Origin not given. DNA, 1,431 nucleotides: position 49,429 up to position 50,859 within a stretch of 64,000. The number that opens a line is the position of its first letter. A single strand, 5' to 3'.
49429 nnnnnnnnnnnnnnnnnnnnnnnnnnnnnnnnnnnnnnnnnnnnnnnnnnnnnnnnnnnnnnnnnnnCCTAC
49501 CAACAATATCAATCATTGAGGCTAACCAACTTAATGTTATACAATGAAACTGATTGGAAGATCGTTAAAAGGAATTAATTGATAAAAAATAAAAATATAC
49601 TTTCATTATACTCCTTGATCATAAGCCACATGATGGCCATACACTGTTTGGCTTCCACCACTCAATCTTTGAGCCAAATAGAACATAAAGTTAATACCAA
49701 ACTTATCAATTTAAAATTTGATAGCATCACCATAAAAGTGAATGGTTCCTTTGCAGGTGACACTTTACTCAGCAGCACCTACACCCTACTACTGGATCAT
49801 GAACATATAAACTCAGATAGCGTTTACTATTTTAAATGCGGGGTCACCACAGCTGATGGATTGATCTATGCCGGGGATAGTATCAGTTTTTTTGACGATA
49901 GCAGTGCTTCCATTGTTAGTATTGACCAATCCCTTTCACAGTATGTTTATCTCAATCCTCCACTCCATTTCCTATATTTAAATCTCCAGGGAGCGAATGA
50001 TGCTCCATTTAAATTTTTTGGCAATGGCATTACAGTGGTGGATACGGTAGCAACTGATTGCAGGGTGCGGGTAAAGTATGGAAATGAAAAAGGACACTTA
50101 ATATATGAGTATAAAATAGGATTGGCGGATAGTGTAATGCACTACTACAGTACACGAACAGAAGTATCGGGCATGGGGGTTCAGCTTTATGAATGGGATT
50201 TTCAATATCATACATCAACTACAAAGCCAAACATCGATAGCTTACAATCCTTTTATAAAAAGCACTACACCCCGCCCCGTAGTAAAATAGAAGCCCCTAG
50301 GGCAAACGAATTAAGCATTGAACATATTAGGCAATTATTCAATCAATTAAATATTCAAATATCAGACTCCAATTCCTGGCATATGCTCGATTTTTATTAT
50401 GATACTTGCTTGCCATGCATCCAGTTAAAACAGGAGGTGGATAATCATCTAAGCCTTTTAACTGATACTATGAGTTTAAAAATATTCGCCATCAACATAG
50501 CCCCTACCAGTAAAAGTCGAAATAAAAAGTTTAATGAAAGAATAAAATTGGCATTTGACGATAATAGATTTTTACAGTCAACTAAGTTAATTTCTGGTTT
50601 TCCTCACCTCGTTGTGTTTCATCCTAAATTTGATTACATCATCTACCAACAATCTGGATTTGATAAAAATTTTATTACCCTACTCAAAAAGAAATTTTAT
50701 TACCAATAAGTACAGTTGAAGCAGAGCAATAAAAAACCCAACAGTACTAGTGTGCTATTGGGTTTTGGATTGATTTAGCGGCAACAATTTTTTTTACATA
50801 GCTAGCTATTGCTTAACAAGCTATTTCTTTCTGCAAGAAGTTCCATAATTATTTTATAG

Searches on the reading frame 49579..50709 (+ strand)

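Call 12: search_protein_families(library=pfam, proteins=[window:49579-50709:+], max_evalue=0.01)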
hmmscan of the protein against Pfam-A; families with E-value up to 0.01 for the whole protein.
window:49579-50709:+ (376 aa): 2 families
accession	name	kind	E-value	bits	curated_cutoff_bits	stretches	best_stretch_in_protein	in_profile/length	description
PF13098.12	Thioredoxin_2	-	0.0012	19.6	27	1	265-353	5-86/104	Thioredoxin-like domain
PF00085.26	Thioredoxin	-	0.0072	16.7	23.5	0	258-310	11-61/103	Thioredoxin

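Call 64: search_protein_families(library=ncbifam, proteins=[window:49579-50709:+], max_evalue=0.01)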
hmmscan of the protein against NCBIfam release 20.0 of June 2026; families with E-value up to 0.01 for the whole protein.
window:49579-50709:+ (376 aa): 0 families
